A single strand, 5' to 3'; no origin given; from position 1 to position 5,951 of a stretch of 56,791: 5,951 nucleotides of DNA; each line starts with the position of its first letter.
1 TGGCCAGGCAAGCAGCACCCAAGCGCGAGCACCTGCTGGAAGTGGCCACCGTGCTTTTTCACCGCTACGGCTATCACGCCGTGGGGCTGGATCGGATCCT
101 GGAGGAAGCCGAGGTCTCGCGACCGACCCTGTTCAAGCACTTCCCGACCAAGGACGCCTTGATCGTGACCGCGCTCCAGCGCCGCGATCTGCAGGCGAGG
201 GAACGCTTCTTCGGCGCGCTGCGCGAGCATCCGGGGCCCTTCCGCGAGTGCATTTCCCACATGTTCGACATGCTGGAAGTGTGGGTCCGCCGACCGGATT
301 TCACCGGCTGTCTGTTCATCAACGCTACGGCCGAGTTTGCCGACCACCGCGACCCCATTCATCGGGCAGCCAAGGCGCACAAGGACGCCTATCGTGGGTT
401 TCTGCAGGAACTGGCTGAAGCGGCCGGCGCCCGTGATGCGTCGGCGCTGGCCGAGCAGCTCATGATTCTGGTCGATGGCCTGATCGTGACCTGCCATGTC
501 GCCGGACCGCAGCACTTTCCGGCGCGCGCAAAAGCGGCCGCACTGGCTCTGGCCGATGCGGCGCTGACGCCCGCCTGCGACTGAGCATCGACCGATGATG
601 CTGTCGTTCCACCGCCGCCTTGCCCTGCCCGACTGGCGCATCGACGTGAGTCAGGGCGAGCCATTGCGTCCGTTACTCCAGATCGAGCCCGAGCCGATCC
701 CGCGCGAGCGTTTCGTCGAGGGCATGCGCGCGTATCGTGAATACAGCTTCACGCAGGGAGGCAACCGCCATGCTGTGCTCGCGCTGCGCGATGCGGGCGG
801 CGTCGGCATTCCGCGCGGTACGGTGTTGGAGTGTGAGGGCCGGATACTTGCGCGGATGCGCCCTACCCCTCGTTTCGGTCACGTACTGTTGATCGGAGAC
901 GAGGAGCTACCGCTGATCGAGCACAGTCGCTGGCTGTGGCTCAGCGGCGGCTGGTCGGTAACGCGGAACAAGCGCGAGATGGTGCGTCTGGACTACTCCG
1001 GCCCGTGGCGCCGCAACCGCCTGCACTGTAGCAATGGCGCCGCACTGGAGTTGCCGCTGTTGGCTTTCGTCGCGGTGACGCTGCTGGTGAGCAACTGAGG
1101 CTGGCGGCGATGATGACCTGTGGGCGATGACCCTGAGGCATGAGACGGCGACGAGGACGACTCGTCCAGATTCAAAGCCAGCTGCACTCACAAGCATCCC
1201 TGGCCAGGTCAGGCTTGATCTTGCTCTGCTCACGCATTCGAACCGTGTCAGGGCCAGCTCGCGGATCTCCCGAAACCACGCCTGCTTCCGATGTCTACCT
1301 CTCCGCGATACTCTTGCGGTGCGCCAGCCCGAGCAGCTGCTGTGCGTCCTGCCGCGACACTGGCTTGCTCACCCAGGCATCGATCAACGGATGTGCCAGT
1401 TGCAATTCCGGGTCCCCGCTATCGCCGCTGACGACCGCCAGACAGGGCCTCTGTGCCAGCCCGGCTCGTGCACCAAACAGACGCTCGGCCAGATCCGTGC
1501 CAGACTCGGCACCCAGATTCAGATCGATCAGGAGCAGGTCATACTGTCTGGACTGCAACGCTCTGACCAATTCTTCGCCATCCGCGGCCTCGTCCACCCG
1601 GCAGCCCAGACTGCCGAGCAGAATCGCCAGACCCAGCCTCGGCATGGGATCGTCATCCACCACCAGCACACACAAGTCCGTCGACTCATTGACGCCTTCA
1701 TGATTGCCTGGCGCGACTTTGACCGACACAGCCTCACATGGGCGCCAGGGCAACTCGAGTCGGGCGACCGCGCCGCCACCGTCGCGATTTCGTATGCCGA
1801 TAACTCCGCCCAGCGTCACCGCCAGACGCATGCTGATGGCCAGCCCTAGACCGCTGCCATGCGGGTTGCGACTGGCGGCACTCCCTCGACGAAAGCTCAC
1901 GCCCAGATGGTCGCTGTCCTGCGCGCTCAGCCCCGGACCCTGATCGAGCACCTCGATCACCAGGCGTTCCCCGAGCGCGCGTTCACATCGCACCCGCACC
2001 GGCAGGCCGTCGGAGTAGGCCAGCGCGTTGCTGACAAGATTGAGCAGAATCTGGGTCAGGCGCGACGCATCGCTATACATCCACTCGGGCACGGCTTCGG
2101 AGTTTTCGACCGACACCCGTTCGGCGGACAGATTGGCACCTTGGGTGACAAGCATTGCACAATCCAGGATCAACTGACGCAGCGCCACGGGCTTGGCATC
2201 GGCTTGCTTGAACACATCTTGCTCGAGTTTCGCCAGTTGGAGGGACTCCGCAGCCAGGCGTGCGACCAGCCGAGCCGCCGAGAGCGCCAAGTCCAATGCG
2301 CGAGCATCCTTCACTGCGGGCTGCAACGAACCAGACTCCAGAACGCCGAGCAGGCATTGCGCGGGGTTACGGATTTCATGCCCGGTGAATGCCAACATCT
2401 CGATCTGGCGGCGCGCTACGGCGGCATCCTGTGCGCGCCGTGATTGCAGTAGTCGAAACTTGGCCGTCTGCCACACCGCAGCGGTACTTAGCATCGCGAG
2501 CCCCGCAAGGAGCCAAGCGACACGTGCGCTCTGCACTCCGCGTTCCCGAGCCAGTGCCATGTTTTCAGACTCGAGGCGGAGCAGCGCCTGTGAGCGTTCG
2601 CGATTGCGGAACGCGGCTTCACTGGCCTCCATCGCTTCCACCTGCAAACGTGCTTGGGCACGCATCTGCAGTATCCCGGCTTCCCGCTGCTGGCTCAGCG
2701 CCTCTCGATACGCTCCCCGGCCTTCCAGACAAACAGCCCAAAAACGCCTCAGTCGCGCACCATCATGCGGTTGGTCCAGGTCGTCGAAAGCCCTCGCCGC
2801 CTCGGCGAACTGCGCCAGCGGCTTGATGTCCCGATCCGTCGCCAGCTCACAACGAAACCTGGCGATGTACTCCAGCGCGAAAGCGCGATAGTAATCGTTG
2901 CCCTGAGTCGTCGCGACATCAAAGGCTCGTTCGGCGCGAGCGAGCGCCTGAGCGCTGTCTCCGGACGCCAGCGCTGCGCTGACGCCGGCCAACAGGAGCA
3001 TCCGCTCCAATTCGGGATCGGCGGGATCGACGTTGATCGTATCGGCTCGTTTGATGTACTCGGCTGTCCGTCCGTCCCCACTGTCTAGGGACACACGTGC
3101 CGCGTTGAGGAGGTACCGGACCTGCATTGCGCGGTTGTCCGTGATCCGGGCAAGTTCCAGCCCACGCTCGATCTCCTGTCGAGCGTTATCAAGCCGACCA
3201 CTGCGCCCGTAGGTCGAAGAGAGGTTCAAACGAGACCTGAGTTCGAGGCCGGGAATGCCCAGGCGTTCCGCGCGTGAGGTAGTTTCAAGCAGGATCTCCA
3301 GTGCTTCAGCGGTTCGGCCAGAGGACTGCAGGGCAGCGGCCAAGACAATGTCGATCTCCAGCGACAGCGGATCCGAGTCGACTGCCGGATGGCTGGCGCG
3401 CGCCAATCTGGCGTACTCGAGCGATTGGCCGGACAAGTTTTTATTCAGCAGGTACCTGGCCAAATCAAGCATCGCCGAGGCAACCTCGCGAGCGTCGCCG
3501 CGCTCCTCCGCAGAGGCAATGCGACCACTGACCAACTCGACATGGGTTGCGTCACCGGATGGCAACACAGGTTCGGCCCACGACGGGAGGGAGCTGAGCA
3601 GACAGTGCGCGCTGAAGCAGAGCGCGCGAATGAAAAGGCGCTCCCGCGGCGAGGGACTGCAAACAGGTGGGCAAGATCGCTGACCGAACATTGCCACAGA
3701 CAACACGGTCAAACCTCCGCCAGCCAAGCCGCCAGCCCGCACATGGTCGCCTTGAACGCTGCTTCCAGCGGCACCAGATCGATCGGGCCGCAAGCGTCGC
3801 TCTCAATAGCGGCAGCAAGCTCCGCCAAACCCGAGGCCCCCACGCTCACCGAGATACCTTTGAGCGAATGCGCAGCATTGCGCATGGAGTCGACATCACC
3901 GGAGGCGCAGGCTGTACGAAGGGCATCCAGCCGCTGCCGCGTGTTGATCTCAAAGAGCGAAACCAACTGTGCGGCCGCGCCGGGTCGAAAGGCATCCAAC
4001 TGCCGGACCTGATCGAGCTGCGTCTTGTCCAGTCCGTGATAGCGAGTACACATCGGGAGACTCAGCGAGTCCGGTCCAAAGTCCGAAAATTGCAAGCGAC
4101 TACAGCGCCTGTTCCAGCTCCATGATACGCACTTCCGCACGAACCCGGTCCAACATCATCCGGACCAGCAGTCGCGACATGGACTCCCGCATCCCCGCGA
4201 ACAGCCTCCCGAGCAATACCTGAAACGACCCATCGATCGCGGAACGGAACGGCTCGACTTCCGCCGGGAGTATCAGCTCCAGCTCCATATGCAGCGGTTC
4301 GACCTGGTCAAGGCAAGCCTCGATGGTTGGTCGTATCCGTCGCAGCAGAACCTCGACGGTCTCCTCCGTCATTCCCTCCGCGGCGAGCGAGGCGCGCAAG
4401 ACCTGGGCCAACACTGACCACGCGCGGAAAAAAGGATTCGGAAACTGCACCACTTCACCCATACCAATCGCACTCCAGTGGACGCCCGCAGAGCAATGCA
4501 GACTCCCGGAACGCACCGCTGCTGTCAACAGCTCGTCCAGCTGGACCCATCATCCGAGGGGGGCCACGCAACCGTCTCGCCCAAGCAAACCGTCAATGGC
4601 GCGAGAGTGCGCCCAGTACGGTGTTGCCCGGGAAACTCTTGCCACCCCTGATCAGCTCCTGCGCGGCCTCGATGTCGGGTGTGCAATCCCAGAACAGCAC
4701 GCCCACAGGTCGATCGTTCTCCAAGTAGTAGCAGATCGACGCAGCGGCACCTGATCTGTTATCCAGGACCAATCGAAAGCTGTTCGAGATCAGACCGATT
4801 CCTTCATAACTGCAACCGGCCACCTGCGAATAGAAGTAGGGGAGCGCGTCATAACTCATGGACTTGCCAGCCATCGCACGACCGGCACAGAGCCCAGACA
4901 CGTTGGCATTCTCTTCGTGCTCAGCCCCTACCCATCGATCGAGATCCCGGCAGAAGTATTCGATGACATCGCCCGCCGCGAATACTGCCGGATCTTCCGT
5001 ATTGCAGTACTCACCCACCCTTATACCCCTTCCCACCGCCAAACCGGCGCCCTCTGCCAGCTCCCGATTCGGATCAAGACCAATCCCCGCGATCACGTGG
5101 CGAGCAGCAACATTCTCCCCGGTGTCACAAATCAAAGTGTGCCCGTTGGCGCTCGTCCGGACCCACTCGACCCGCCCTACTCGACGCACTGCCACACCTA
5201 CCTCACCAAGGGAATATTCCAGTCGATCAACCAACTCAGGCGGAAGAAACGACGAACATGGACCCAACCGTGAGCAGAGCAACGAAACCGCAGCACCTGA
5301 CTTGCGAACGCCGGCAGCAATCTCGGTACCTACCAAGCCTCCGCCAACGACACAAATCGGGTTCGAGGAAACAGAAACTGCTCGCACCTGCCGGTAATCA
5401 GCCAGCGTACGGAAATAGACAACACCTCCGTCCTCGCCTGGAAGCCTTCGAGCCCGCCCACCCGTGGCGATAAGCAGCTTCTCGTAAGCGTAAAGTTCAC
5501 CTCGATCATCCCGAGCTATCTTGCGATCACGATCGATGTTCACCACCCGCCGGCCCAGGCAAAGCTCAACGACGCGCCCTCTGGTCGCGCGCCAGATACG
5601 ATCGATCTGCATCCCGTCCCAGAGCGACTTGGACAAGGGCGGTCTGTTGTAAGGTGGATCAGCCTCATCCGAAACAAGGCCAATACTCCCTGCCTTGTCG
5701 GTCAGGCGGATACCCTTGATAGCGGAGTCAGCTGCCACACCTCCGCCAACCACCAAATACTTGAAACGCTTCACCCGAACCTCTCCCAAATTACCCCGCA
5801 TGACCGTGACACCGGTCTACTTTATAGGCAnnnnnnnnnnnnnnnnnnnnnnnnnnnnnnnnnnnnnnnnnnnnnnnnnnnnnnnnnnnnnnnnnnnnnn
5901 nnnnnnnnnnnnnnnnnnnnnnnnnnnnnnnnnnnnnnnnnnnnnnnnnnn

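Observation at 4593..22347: Self-contained bilin-synthesis plus phycobiliprotein-like globin operon in an apparently non-photosynthetic context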

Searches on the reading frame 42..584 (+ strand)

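Call 88: search_protein_families(library=pfam, proteins=[window:42-584:+], max_evalue=0.01)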
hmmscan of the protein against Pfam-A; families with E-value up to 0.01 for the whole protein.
window:42-584:+ (180 aa): 5 families
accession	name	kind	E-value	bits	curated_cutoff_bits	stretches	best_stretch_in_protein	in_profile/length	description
PF00440.29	TetR_N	-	4.2e-13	49.3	24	1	2-41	5-44/47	Bacterial regulatory proteins, tetR family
PF16925.10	TetR_C_13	-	9.8e-09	36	27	1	72-164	6-106/109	Tetracyclin repressor-like, C-terminal domain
PF17940.6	TetR_C_31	-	1.7e-06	28.6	27.4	1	74-168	10-100/107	Tetracyclin repressor-like, C-terminal domain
PF13977.11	TetR_C_6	-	0.0003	21.4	27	1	107-175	40-114/115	BetI-type transcriptional repressor, C-terminal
PF21993.1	TetR_C_13_2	-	0.00048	20.8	27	1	69-154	3-91/103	Transcriptional regulator LmrA/YxaF-like, C-terminal domain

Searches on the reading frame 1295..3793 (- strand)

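Call 5: search_protein_families(library=pfam, proteins=[window:1295-3793:-], max_evalue=0.1)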
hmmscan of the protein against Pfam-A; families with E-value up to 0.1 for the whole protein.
window:1295-3793:- (832 aa): 7 families
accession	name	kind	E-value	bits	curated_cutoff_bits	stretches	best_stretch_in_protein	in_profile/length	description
PF02518.31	HATPase_c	-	1.1e-19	71.3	26.4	1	575-683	2-109/111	Histidine kinase-, DNA gyrase B-, and HSP90-like ATPase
PF00072.30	Response_reg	-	2.5e-13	50.6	30.2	1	709-816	1-105/111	Response regulator receiver domain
PF13424.12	TPR_12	-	4.4e-06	27.2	30.1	1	151-216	9-76/77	Tetratricopeptide repeat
PF20308.4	TPR-S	-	0.00011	23.1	27.6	1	142-214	15-88/102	Tetratricopeptide Repeats-Sensor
PF13181.12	TPR_8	-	0.0089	16.6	25.7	1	186-216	2-32/34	Tetratricopeptide repeat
PF00512.31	HisKA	-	0.037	14.5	26.9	1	464-525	3-65/66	His Kinase A (phospho-acceptor) domain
PF13374.12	TPR_10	-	0.077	13.5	27.5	0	151-178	8-35/42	Tetratricopeptide repeat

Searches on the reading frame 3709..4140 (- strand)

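Call 5: search_protein_families(library=pfam, proteins=[window:3709-4140:-], max_evalue=0.1)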
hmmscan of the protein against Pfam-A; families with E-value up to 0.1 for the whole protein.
window:3709-4140:- (143 aa): 1 family
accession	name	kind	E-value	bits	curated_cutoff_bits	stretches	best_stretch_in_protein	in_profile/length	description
PF01627.28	Hpt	-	4.6e-12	46.5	24.6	1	58-114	1-57/84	Hpt domain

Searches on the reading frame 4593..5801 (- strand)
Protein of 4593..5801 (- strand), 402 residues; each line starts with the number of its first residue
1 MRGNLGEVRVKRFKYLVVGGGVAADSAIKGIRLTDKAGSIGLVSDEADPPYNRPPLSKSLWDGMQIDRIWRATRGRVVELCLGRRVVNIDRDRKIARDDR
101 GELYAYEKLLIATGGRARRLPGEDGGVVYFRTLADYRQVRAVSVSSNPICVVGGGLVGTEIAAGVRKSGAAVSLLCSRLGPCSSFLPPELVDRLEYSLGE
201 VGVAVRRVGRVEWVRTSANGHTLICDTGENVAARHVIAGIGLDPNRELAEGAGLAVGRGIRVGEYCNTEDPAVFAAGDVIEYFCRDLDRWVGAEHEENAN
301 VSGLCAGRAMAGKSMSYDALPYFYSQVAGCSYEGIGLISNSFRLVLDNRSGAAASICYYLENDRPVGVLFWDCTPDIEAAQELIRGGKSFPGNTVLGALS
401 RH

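Call 4: search_protein_families(library=pfam, proteins=[window:4593-5801:-], max_evalue=0.1)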
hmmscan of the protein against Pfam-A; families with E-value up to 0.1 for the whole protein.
window:4593-5801:- (402 aa): 8 families
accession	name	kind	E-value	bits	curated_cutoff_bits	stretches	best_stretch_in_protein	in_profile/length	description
PF07992.20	Pyr_redox_2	-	2e-46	159.2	26.1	1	14-289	2-283/291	Pyridine nucleotide-disulphide oxidoreductase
PF14721.12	AIF_C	-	0.00012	23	25.9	0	306-343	1-39/130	Apoptosis-inducing factor, mitochondrion-associated, C-term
PF00070.33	Pyr_redox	-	0.00014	22.7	22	1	149-220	2-72/82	Pyridine nucleotide-disulphide oxidoreductase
PF13241.12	NAD_binding_7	-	0.00096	20.1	22.1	0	142-187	3-45/104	Putative NAD(P)-binding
PF13738.12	Pyr_redox_3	-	0.003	17.3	30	1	103-253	122-278/305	Pyridine nucleotide-disulphide oxidoreductase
PF01262.27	AlaDh_PNT_C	-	0.0032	17.4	23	0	5-29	20-45/214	Alanine dehydrogenase/PNT, C-terminal domain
PF14759.12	Reductase_C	-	0.048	14.6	25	0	322-391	1-70/85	Reductase C-terminal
PF01134.28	GIDA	-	0.074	12.5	22.1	0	149-179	2-32/391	Glucose inhibited division protein A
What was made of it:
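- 4593..5801 (-): FAD/NAD(P)H ferredoxin reductase of the putidaredoxin-reductase/AIF type; the last gene of the tight block. Pyr_redox_2 2e-46, with weak Reductase_C/AIF_C matches (call 4).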
